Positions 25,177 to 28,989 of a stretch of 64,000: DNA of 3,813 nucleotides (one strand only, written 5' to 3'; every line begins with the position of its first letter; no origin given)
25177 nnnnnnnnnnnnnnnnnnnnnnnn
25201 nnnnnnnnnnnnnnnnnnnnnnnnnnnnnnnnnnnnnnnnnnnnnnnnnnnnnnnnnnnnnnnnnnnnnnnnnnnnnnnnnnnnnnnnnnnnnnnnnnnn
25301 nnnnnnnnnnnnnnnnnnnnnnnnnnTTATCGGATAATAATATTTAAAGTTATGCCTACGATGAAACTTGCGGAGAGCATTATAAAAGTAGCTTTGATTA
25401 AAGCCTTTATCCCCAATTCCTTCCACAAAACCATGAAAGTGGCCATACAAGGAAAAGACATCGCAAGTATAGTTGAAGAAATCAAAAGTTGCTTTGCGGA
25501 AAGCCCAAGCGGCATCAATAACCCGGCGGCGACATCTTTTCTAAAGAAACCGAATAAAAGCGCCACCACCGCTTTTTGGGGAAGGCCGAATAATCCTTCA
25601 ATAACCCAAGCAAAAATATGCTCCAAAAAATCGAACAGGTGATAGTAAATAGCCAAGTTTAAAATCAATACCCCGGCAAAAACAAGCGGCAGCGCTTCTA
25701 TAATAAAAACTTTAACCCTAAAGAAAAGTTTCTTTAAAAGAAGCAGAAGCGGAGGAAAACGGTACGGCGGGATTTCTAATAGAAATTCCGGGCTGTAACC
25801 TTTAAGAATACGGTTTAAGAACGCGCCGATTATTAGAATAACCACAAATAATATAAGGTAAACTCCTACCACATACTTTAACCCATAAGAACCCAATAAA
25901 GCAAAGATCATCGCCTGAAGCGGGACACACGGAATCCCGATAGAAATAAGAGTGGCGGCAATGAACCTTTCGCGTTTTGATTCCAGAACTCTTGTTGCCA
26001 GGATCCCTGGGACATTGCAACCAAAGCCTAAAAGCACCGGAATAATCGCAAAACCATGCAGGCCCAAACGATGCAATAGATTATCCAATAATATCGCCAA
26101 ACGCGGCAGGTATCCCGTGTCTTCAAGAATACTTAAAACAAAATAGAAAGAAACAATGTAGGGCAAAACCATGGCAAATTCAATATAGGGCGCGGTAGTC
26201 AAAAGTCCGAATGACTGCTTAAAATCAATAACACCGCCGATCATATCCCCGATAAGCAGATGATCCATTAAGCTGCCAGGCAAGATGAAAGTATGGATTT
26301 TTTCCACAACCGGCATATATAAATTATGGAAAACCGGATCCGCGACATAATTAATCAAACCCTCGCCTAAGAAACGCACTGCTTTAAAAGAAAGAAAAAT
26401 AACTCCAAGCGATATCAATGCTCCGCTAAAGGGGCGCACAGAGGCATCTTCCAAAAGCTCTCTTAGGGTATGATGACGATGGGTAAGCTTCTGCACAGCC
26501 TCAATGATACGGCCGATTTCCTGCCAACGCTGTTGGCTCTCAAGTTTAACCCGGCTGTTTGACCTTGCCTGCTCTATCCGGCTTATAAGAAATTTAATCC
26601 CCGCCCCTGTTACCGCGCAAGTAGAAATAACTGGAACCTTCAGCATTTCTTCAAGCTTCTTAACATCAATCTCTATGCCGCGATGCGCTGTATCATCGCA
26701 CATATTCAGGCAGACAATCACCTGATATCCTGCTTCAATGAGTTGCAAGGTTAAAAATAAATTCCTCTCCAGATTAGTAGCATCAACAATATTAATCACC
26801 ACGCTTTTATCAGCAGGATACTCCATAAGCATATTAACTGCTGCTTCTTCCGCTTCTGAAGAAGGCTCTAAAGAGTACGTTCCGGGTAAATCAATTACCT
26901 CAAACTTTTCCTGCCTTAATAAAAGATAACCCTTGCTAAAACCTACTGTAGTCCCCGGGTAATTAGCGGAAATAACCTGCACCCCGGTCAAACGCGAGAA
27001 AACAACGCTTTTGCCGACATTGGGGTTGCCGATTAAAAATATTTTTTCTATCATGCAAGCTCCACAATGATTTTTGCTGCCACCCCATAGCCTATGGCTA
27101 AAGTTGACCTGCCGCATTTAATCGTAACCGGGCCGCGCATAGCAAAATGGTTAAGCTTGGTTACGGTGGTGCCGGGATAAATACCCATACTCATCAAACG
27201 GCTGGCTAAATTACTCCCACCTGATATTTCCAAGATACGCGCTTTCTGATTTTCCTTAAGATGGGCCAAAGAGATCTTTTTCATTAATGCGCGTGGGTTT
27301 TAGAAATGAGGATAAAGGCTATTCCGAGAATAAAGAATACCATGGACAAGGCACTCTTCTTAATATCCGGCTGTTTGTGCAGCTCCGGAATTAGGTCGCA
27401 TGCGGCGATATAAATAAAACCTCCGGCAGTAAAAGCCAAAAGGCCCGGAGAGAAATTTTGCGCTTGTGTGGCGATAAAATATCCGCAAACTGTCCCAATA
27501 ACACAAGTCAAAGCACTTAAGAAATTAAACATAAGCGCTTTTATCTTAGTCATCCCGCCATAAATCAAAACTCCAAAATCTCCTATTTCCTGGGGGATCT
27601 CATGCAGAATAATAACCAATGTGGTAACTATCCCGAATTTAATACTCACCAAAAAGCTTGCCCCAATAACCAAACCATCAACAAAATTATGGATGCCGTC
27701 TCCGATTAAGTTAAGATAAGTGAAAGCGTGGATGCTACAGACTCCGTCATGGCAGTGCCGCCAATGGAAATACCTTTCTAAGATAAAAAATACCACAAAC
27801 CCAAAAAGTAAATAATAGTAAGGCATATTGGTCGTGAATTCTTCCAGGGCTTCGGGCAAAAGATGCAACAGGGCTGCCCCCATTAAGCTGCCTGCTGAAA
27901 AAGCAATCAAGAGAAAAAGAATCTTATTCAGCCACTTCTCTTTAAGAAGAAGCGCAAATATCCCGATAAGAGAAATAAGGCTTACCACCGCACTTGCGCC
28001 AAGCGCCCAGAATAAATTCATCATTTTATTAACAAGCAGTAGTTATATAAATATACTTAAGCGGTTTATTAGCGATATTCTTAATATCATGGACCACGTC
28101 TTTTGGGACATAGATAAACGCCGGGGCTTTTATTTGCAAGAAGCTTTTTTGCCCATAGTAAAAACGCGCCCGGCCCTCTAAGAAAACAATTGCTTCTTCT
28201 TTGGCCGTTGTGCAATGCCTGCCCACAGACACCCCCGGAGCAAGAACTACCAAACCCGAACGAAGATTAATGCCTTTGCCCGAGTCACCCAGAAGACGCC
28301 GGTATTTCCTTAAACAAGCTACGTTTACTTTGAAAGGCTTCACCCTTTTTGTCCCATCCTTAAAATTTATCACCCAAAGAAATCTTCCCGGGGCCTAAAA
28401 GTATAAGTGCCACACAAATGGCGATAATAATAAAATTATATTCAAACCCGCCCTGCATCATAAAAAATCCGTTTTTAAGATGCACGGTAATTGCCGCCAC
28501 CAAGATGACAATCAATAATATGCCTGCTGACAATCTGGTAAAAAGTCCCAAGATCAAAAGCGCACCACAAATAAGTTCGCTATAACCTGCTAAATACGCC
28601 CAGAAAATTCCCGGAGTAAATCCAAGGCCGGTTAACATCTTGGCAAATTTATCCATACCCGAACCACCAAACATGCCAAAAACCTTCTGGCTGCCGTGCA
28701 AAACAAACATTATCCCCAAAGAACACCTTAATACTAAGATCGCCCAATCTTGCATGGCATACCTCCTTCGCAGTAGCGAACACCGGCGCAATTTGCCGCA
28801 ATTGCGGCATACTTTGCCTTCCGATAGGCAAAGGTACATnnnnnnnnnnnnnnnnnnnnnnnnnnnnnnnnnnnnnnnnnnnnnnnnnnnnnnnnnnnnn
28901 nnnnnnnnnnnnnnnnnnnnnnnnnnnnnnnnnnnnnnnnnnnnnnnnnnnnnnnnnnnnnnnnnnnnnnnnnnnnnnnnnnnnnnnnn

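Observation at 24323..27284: Translationally coupled feoA-feoB-(MnmA-like PP-loop)-(PFL-activase-like radical SAM) operon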

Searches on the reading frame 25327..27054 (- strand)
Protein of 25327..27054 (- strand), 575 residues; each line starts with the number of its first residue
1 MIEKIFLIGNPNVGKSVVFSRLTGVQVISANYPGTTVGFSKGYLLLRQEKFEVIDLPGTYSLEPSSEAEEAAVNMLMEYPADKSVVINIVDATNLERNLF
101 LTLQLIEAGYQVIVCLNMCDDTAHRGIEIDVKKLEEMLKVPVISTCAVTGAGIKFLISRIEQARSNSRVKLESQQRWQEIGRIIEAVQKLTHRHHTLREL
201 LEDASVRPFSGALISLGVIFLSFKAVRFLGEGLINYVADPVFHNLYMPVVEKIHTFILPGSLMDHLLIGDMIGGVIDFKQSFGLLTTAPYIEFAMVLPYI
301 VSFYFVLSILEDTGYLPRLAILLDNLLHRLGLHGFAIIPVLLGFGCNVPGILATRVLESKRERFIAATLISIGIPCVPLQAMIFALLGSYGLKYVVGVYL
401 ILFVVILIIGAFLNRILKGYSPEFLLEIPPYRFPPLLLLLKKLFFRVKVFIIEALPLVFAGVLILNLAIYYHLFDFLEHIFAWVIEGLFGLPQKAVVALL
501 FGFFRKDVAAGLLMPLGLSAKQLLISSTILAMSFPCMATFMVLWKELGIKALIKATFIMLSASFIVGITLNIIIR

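Call 4: search_protein_families(library=pfam, proteins=[window:25327-27054:-], max_evalue=0.01)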
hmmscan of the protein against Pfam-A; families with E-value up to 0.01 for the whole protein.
window:25327-27054:- (575 aa): 4 families
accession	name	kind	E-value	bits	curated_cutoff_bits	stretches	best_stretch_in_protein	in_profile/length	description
PF02421.24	FeoB_N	-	4e-52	176.3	27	1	4-159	2-155/156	Ferrous iron transport protein B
PF07670.19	Gate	-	3.2e-31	108.3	29.6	2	294-389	2-103/104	Nucleoside recognition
PF01926.29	MMR_HSR1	-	1.1e-15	58.1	21.9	1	4-117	1-112/113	50S ribosome-binding GTPase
PF07664.17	FeoB_C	-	1.7e-10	40.9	26.6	1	395-446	1-54/54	Ferrous iron transport protein B C terminus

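Call 5: search_protein_families(library=ncbifam, proteins=[window:25327-27054:-], max_evalue=0.01)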
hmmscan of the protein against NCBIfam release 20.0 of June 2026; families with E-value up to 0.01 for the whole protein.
window:25327-27054:- (575 aa): 21 families
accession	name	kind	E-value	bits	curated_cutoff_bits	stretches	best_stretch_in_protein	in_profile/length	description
TIGR00437.1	feoB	equivalog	5.6e-108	362.2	315.65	2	9-187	1-175/594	ferrous iron transport protein B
NF007105.0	PRK09554.1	equivalog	6.9e-60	203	683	2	5-173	6-176/772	Fe(2+) transporter permease subunit FeoB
TIGR03594.1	GTPase_EngA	equivalog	8.1e-14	51.4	306.7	1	4-196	177-378/432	ribosome biogenesis GTPase Der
TIGR00231.1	small_GTP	domain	1.8e-10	40.9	42.5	1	4-158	5-160/164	GTP-binding protein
NF000908.1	PRK00089.1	equivalog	2.4e-09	36.9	237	1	6-166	7-169/291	GTPase Era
TIGR00450.1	mnmE_trmE_thdF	equivalog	4e-08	32.8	252.6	1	4-195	211-403/446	tRNA uridine-5-carboxymethylaminomethyl(34) synthesis GTPase MnmE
NF008955.0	PRK12297.1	equivalog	1.4e-07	30.8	406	1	4-176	161-341/429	GTPase ObgE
TIGR02729.1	Obg_CgtA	equivalog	2e-07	30.3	280.25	1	4-162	159-326/329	Obg family GTPase CgtA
NF003661.0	PRK05291.1-3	equivalog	8.7e-07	28.6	380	1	4-192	218-401/448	tRNA uridine-5-carboxymethylaminomethyl(34) synthesis GTPase MnmE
NF002828.0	PRK03003.1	equivalog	1.5e-06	27.1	631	1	4-186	215-405/477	ribosome biogenesis GTPase Der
TIGR00436.1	era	equivalog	3.8e-06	26.5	116.25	1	5-163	3-162/270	GTPase Era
NF003255.0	PRK04213.1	equivalog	4.5e-06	26.1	164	1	3-80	10-84/204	GTP-binding protein EngB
NF007171.0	PRK09602.1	subfamily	7.5e-06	25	387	1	4-44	4-44/397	YchF-related putative GTPase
NF008956.1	PRK12299.1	equivalog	9.3e-06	24.8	300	1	3-162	159-323/327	GTPase ObgE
TIGR03918.1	GTP_HydF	equivalog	4e-05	22.6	325.55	1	4-167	9-170/392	[FeFe] hydrogenase H-cluster maturation GTPase HydF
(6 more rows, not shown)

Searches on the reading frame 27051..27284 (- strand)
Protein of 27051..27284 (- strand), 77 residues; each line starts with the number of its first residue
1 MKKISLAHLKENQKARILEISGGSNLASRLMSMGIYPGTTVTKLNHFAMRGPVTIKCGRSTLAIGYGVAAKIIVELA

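Call 4: search_protein_families(library=pfam, proteins=[window:27051-27284:-], max_evalue=0.01)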
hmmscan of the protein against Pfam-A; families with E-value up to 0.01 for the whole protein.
window:27051-27284:- (77 aa): 1 family
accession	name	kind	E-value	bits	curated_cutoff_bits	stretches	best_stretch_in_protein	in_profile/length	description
PF04023.20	FeoA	-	1.4e-19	70.4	23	1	5-75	2-73/74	FeoA domain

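Call 5: search_protein_families(library=ncbifam, proteins=[window:27051-27284:-], max_evalue=0.01)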
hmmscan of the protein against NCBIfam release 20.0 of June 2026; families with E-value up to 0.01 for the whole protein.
window:27051-27284:- (77 aa): 0 families

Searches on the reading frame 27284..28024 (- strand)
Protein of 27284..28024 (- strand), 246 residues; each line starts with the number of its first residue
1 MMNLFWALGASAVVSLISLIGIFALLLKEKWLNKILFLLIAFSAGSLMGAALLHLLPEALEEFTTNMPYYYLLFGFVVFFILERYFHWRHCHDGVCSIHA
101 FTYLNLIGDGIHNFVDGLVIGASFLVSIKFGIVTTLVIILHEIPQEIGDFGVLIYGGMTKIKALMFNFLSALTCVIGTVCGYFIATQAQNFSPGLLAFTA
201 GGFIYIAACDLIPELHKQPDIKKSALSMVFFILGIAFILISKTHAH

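Call 4: search_protein_families(library=pfam, proteins=[window:27284-28024:-], max_evalue=0.01)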
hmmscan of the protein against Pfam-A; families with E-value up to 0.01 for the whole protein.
window:27284-28024:- (246 aa): 1 family
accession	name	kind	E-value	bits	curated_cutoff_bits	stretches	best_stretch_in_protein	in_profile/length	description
PF02535.28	Zip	-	1.3e-47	163.1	35.1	2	96-240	172-321/323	ZIP Zinc transporter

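Call 5: search_protein_families(library=ncbifam, proteins=[window:27284-28024:-], max_evalue=0.01)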
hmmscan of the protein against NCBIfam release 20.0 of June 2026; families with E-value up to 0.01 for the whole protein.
window:27284-28024:- (246 aa): 2 families
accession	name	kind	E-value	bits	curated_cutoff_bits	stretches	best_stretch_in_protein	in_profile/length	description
NF003243.0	PRK04201.1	equivalog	1.3e-14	54.1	252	1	3-241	4-261/266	zinc transporter ZupT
TIGR00820.1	zip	subfamily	0.0056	15.8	231.15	1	7-65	26-82/324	ZIP zinc/iron transport family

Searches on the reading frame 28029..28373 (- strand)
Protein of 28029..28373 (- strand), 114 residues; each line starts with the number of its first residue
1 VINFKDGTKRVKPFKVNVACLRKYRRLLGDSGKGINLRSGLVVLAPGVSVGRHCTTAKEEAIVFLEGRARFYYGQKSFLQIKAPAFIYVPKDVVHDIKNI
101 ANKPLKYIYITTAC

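Call 4: search_protein_families(library=pfam, proteins=[window:28029-28373:-], max_evalue=0.01)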
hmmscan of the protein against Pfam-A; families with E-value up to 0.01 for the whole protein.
window:28029-28373:- (114 aa): 5 families
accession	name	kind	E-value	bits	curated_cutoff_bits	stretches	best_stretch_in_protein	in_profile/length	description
PF07883.17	Cupin_2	-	6.1e-09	35.9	27.2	1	41-110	2-69/70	Cupin domain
PF01050.24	MannoseP_isomer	-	0.00029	21.4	23.6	1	48-111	41-101/116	Mannose-6-phosphate isomerase C-terminal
PF02311.25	AraC_binding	-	0.002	18.3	21.1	1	47-110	13-74/135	AraC-like ligand binding domain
PF14667.12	Polysacc_synt_C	-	0.0049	17.4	28.7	0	42-106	23-94/111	Polysaccharide biosynthesis C-terminal domain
PF16867.11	DMSP_lyase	-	0.0064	16.7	27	1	36-105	94-160/162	Dimethlysulfonioproprionate lyase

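Call 5: search_protein_families(library=ncbifam, proteins=[window:28029-28373:-], max_evalue=0.01)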
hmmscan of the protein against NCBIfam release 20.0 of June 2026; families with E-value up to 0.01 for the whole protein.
window:28029-28373:- (114 aa): 1 family
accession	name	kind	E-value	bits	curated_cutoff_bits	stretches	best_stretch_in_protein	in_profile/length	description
TIGR01479.1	GMP_PMI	equivalog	0.0012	17.8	372.95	1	40-112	378-449/467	mannose-1-phosphate guanylyltransferase/mannose-6-phosphate isomerase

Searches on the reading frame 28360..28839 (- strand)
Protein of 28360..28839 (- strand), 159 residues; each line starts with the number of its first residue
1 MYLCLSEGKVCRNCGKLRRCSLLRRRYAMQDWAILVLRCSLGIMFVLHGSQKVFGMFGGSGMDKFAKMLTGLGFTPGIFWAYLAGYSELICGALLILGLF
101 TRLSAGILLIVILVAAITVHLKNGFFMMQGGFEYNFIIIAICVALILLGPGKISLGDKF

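Call 4: search_protein_families(library=pfam, proteins=[window:28360-28839:-], max_evalue=0.01)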
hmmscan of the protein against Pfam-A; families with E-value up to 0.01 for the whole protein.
window:28360-28839:- (159 aa): 4 families
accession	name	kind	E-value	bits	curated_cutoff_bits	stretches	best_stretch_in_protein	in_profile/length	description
PF07681.17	DoxX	-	7.3e-22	78.3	23.6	1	34-120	2-84/85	DoxX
PF07291.16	MauE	-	3.6e-05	24.5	27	1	31-121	2-91/128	Methylamine utilisation protein MauE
PF13564.11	DoxX_2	-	0.00051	20.6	26.3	1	39-144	4-102/103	DoxX-like family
PF04173.18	DoxD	-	0.00081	19.8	22.7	0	73-155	58-140/167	TQO small subunit DoxD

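Call 5: search_protein_families(library=ncbifam, proteins=[window:28360-28839:-], max_evalue=0.01)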
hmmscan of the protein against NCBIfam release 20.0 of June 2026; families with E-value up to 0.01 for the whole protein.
window:28360-28839:- (159 aa): 1 family
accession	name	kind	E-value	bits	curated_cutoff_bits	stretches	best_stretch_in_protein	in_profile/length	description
NF050144.1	matur_HvfX_fam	equivalog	2.4e-16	60.4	80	1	33-128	3-96/165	HvfX family Cu-binding RiPP maturation protein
